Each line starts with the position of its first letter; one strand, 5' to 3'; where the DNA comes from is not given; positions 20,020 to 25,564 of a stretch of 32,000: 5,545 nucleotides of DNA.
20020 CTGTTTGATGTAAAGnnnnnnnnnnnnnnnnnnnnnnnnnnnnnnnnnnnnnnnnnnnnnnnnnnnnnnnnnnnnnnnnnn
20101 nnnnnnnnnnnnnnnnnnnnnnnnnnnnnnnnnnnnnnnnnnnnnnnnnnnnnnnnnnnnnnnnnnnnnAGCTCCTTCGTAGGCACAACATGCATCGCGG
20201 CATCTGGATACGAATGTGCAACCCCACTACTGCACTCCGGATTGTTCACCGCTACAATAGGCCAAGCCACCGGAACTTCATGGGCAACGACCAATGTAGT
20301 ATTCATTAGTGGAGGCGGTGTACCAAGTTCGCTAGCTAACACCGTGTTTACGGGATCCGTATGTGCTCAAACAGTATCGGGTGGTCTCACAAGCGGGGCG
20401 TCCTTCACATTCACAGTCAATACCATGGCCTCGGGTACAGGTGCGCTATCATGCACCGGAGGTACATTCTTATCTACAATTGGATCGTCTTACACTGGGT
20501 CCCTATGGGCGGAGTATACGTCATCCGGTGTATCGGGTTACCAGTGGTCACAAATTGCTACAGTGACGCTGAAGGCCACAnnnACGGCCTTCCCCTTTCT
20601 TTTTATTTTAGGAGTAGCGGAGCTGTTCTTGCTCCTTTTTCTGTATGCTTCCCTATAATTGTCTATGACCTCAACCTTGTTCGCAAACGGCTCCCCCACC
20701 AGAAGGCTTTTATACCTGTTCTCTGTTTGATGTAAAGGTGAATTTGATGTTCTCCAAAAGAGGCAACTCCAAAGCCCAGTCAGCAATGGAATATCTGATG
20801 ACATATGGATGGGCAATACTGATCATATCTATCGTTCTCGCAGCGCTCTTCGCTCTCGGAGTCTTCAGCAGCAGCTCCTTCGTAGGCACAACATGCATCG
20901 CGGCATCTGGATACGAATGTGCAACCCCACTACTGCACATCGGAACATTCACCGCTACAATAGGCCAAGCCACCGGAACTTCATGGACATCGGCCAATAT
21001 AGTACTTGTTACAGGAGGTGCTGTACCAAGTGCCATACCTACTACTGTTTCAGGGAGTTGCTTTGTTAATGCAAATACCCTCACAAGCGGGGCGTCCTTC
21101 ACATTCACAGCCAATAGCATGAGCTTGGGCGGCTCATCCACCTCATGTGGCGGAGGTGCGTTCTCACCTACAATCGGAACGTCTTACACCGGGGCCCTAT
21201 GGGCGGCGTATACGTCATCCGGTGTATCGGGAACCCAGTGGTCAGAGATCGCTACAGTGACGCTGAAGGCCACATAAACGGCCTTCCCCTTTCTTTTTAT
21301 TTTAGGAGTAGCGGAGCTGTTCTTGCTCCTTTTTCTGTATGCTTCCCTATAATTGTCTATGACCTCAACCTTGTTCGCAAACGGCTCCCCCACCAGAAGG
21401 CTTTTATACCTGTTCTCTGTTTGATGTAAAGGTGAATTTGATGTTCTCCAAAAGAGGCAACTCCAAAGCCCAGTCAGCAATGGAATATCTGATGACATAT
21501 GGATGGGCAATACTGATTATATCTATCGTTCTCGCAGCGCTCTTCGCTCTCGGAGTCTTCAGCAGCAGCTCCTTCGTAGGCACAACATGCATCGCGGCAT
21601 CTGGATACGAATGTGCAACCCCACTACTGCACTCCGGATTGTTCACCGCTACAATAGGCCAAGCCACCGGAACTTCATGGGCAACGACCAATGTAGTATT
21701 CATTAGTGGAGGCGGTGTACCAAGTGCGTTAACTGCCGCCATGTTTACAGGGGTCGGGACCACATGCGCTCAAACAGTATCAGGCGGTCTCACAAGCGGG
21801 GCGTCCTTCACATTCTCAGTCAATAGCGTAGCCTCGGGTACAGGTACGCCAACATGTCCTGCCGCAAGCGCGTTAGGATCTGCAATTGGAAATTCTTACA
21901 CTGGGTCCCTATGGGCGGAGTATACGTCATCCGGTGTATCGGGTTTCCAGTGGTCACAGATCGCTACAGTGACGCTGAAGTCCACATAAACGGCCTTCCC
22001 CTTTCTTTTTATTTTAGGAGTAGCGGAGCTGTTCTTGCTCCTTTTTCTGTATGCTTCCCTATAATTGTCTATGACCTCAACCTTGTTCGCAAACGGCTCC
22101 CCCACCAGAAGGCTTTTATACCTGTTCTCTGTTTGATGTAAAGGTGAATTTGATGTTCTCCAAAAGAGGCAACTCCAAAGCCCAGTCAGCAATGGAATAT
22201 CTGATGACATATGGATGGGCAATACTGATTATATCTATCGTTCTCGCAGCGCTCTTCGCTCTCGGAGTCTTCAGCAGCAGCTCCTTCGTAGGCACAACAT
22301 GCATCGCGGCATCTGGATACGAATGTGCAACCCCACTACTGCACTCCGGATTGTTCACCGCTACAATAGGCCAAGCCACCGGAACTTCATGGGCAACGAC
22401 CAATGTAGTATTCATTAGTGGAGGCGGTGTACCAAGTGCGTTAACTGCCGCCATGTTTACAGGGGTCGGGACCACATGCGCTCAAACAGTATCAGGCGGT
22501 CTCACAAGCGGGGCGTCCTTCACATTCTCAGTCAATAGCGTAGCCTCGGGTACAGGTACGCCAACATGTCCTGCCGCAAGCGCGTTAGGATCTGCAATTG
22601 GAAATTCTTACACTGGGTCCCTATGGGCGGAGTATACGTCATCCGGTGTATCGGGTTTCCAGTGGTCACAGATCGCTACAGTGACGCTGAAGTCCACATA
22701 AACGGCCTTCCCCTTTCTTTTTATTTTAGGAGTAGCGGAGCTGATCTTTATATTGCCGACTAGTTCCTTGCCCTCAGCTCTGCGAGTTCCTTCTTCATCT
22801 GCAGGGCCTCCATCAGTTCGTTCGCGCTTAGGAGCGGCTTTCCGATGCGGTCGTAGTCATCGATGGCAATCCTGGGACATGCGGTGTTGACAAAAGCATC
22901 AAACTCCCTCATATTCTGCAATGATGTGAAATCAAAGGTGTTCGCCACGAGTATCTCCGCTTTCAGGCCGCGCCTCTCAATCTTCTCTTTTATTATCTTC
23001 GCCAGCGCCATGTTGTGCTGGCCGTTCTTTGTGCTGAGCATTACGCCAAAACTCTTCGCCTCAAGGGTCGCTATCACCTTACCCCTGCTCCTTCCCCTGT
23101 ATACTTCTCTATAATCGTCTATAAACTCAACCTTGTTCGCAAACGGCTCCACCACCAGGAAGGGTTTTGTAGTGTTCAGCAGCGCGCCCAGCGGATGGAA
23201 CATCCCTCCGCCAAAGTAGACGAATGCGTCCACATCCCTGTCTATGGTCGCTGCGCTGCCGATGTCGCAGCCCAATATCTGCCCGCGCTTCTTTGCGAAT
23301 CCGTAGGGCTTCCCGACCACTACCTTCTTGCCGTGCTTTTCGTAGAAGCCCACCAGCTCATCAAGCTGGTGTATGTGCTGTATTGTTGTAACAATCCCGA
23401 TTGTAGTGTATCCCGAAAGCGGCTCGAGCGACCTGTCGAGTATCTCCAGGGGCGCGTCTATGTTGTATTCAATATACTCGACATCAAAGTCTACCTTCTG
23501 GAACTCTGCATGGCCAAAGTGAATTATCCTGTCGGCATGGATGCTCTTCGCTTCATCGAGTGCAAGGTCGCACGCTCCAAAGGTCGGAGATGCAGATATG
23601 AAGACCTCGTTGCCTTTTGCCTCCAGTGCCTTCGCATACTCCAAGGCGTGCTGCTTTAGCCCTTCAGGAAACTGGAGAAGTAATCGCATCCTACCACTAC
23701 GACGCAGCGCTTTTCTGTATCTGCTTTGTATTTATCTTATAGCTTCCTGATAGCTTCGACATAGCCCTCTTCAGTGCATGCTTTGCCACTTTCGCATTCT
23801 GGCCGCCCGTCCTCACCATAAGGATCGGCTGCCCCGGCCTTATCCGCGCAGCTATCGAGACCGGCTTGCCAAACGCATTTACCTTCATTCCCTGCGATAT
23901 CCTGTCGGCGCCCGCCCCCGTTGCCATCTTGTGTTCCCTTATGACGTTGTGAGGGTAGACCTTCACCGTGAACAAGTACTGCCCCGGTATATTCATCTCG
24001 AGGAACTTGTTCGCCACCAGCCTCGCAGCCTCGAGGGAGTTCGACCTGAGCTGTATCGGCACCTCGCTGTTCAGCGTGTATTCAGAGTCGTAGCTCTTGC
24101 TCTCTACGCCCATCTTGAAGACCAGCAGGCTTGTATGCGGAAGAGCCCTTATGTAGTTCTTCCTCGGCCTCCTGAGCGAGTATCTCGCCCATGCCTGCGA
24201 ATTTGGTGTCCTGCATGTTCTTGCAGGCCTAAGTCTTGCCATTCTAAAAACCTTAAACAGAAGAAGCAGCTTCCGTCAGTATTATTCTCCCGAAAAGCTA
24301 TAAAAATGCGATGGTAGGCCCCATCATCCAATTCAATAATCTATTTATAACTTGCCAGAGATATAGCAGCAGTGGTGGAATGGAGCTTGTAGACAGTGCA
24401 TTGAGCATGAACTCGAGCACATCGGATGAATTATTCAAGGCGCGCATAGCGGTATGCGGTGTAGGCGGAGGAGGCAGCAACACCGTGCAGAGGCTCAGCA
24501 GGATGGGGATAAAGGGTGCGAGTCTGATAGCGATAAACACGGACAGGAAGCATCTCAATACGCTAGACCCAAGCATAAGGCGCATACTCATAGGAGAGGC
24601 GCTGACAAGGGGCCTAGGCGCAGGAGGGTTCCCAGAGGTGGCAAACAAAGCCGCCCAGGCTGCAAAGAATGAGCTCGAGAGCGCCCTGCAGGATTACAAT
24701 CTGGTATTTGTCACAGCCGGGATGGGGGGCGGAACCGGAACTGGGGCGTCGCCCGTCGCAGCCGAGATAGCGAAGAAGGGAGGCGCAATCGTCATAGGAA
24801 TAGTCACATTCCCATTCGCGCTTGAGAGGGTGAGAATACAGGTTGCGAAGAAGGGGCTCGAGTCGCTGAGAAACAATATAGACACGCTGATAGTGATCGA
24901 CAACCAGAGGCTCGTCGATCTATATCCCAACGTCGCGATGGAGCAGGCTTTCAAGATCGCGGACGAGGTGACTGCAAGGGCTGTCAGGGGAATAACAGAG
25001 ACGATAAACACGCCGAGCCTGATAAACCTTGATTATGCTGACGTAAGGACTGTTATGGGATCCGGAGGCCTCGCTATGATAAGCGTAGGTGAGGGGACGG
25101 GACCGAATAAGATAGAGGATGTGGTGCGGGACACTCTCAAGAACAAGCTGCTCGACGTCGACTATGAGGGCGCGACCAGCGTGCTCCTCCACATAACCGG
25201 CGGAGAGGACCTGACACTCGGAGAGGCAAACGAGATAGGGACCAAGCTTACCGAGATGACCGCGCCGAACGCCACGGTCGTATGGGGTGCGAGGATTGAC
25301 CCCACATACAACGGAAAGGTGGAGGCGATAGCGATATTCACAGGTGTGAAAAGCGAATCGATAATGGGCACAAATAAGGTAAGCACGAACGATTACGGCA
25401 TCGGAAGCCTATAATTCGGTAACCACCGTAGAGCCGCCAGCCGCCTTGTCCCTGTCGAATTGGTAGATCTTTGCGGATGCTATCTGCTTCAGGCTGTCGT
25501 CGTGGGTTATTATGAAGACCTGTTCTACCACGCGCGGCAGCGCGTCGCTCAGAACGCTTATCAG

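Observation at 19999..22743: Tandem array of four independently promoted pilin-like genes with constant ends and a mosaic variable core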

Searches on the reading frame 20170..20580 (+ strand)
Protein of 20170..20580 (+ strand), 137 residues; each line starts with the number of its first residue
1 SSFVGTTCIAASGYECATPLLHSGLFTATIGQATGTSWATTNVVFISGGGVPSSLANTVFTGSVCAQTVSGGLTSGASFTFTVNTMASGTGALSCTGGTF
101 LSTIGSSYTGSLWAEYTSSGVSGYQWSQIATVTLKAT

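Call 46: predict_structure(alignment_id=A3)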
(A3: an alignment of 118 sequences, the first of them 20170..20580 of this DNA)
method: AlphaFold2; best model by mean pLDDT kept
length: 137 residues; sequences in the alignment: 118
mean_pLDDT: 91.3   pTM: 0.85
mean pLDDT of the five models: 91.3, 91.1, 90.4, 90.1, 89.1
residues with pLDDT >= 90: 105; 70-90: 26; 50-70: 4; < 50: 2
segments of 3 or more residues with pLDDT < 50: none
pLDDT, mean of each block of 10 residues (from residue 1): 76 97 96 95 92 83 84 96 92 89 94 95 95 95
secondary structure, 60 per line:
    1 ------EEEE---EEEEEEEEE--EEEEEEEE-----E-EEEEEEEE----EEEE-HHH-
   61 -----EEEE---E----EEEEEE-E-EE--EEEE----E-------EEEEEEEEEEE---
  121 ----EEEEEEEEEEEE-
elements in order: E7-10 E14-22 E25-32 E40-47 E52-55 E66-69 E78-83 E91-94 E107-117 E125-136

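Call 50: fold_search(model_id=the predicted structure, library=pdb)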
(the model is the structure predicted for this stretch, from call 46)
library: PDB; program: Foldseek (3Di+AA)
matches with E <= 10: 995; with E <= 0.001: 0
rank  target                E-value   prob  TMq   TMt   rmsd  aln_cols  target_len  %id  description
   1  8fk7_A                2.0e-02  0.99  0.41  0.42   6.7       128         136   10  Structure of the Pyrobaculum calidifontis flagellar-like archaeal type IV pilus (released 2023-06-28)
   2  4j2q_A                2.1e-02  0.84  0.37  0.19   9.7       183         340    9  Crystal structure of C-terminally truncated arrestin reveals mechanism of arrestin activation (released 2013-05-01)
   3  6l7e_A                2.9e-02  0.99  0.48  0.04   4.9       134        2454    6  Toxin Complex TcdA1-TcdB1-TccC2 (released 2020-11-04)
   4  7f1x_B                2.9e-02  0.77  0.33  0.17   9.5       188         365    9  X-ray crystal structure of visual arrestin complexed with inositol 1,4,5-triphosphate (released 2021-10-27)
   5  4zwj_A                4.1e-02  0.75  0.36  0.09   9.5       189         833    8  Crystal structure of rhodopsin bound to arrestin by femtosecond X-ray laser (released 2015-07-29)
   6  7u05_B                4.8e-02  0.84  0.38  0.09   8.1       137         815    9  Structure of the yeast TRAPPII-Rab11/Ypt32 complex in the closed/closed state (composite structure) (released 2022-04-27)
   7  6fwy_C                4.8e-02  0.51  0.31  0.18  16.6       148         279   14  Thioester domain of the Enterococcus faecium TIE86 protein (released 2018-08-08)
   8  6ndq_B                5.1e-02  0.72  0.33  0.26   8.0       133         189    8  Crystal structure of a LPMO from Kitasatospora papulosa (released 2019-12-18)
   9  4bhu_C                5.7e-02  0.82  0.41  0.42   8.2       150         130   15  Crystal structure of BslA - A bacterial hydrophobin (released 2013-08-14)
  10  3idu_B                5.7e-02  0.54  0.31  0.36  12.6       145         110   10  Crystal Structure of the CARDB domain of the PF1109 protein in complex with di-metal ions from Pyrococcus furiosus, No (released 2009-08-04)
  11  9u61_D                6.0e-02  0.75  0.40  0.08   9.5       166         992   10  CP/MBL pathways C3 convertase C4b2a and C3 complex (released 2026-01-14)
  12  3syp                  6.0e-02  0.72  0.39  0.21   9.3       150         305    7  Crystal structure of the G protein-gated inward rectifier K+ channel GIRK2 (Kir3.2) R201A mutant (released 2011-10-12)
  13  9u62_D                6.0e-02  0.66  0.36  0.08   9.7       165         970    9  AP pathways C3 convertase C3bBbP and C3 complex (released 2026-01-14)
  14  7ad6_A                6.0e-02  0.38  0.31  0.07  11.1       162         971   13  Crystal structure of human complement C5 in complex with the K92 bovine knob domain peptide. (released 2021-03-10)
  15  7f1w_B                6.3e-02  0.63  0.35  0.17  10.0       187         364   11  X-ray crystal structure of visual arrestin complexed with inositol hexaphosphate (released 2021-10-27)
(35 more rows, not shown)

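Call 75: search_protein_representatives(alignment_id=A3)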
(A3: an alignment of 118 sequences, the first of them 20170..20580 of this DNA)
Query: 118 sequences, 171 profile positions. Proteins with E-value up to 0.001 (for the whole library): 7347; up to 1e-10: 3133; up to 1e-30: 258. The best 150 are listed.
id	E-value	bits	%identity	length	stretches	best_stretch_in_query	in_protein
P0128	2.0e-63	229.9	-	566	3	21-171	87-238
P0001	1.5e-62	227.0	-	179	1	2-171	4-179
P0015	3.4e-60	219.3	-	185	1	3-171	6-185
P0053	7.5e-60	218.2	-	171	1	3-171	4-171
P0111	1.7e-58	213.8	-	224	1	3-171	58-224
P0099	5.0e-58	212.3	-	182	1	1-171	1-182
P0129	3.2e-57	209.6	-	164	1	4-171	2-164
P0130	5.5e-56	205.6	-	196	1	3-171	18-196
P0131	3.0e-55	203.2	-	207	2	3-171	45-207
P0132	6.8e-55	202.1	-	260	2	6-170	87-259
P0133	2.8e-54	200.1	-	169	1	3-171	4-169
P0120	6.2e-53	195.7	-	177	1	5-170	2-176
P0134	1.6e-52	194.4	-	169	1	3-171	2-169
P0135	4.4e-52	192.9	-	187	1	4-171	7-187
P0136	2.2e-51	190.6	-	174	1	3-171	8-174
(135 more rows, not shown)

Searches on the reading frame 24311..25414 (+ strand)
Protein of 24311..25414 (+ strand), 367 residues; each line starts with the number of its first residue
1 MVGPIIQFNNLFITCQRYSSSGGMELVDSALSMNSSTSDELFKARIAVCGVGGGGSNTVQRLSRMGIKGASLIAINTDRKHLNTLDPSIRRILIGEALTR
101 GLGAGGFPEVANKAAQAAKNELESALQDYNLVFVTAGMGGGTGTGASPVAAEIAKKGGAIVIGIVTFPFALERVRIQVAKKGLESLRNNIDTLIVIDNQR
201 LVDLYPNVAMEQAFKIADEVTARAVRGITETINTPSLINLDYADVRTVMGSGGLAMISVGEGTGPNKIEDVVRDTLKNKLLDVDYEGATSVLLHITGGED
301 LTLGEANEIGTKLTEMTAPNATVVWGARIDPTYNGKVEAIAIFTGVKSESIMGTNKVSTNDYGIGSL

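Call 11: search_protein_families(library=pfam, proteins=[window:24311-25414:+], max_evalue=0.001)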
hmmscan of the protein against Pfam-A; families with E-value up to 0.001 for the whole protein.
window:24311-25414:+ (367 aa): 3 families
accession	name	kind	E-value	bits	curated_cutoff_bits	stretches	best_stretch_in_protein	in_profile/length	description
PF00091.31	Tubulin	-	1.2e-41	143.6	33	1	45-205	1-189/190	Tubulin/FtsZ family, GTPase domain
PF12327.13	FtsZ_C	-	2e-28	99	27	1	253-347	1-95/95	FtsZ family, C-terminal domain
PF00899.27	ThiF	-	0.00091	18.9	28.1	0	38-69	15-46/238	ThiF family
